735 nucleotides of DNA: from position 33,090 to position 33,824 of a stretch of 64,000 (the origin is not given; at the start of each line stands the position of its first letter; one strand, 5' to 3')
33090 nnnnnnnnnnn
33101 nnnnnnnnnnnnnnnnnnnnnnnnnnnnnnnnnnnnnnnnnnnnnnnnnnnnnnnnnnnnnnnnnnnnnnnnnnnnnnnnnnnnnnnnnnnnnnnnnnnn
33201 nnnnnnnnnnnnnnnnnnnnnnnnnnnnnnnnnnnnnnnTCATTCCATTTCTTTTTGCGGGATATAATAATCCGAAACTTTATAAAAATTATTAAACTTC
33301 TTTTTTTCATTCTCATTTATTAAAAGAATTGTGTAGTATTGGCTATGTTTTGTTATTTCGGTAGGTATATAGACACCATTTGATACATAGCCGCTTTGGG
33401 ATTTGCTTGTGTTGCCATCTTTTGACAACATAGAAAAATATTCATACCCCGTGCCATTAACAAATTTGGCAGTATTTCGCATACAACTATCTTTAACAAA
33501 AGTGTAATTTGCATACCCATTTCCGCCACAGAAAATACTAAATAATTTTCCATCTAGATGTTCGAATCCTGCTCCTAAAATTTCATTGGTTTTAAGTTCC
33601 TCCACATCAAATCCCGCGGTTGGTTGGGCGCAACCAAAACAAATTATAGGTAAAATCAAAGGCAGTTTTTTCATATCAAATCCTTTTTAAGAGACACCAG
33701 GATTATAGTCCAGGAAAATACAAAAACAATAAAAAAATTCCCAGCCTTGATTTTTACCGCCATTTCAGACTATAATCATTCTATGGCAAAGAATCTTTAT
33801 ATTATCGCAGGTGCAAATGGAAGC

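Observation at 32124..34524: Accessory island between metG and xth: lipoprotein / 279-aa unknown / TM-anchored HNH operon, divergent from a leaderless zeta-toxin-family kinase with a coupled small ORF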

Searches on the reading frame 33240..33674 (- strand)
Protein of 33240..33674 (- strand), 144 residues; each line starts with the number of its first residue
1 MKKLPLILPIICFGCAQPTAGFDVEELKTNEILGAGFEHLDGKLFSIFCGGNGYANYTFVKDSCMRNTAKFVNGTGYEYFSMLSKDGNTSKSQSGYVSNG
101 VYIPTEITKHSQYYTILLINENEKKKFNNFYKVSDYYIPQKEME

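Call 3: search_protein_families(library=pfam, proteins=[window:33240-33674:-], max_evalue=0.1)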
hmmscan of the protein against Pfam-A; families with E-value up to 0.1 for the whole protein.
window:33240-33674:- (144 aa): 0 families

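Call 4: search_protein_families(library=padloc, proteins=[window:33240-33674:-], max_evalue=0.1)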
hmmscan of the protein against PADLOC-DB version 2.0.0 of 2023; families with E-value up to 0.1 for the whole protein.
window:33240-33674:- (144 aa): 0 families

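Call 5: search_protein_families(library=ncbifam, proteins=[window:33240-33674:-], max_evalue=0.1)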
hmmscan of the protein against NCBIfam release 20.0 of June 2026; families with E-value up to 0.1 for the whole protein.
window:33240-33674:- (144 aa): 2 families
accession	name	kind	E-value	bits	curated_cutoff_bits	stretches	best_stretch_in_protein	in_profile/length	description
NF047637.1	lipo_CC0125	subfamily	0.03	14.8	40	1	12-115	13-110/169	CC0125/CC1285 family lipoprotein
NF047586.1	LIC11270_fam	equivalog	0.059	12.3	490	1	56-120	123-192/404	LIC11270 family surface protein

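Call 8: search_protein_families(library=phrogs, proteins=[window:33240-33674:-], max_evalue=0.1)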
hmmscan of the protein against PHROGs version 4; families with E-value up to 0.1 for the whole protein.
window:33240-33674:- (144 aa): 0 families

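Call 82: list_cluster_members(proteins=[window:33240-33674:-, window:34336-34524:+, window:32124-32402:-, window:34528-35295:-])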
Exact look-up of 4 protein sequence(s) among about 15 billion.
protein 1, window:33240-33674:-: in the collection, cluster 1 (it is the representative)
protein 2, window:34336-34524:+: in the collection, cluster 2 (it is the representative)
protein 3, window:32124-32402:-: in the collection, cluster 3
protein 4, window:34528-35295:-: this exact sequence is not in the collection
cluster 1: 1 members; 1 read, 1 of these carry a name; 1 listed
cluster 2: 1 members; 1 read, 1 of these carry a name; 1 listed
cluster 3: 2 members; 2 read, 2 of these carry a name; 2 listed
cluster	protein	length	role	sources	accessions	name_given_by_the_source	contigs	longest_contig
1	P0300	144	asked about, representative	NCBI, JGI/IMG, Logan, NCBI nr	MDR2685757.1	MAG: hypothetical protein LBB23_03240 [Rickettsiales bacterium] | hypothetical protein | hypothetical protein [Rickettsiales bacterium]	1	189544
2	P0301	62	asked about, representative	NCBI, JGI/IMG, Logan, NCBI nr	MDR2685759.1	MAG: hypothetical protein LBB23_03250 [Rickettsiales bacterium] | hypothetical protein | hypothetical protein [Rickettsiales bacterium]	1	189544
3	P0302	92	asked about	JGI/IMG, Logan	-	5-methylcytosine-specific restriction endonuclease McrA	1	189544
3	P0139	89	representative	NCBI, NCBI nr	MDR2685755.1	MAG: hypothetical protein LBB23_03230 [Rickettsiales bacterium] | hypothetical protein [Rickettsiales bacterium]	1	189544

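Call 83: search_dna_similar(query=window:33240-33674:-, collection=plasmids, mode=protein, max_evalue=0.1, max_rows=10)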
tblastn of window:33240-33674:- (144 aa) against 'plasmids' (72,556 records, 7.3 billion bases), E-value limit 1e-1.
No match.
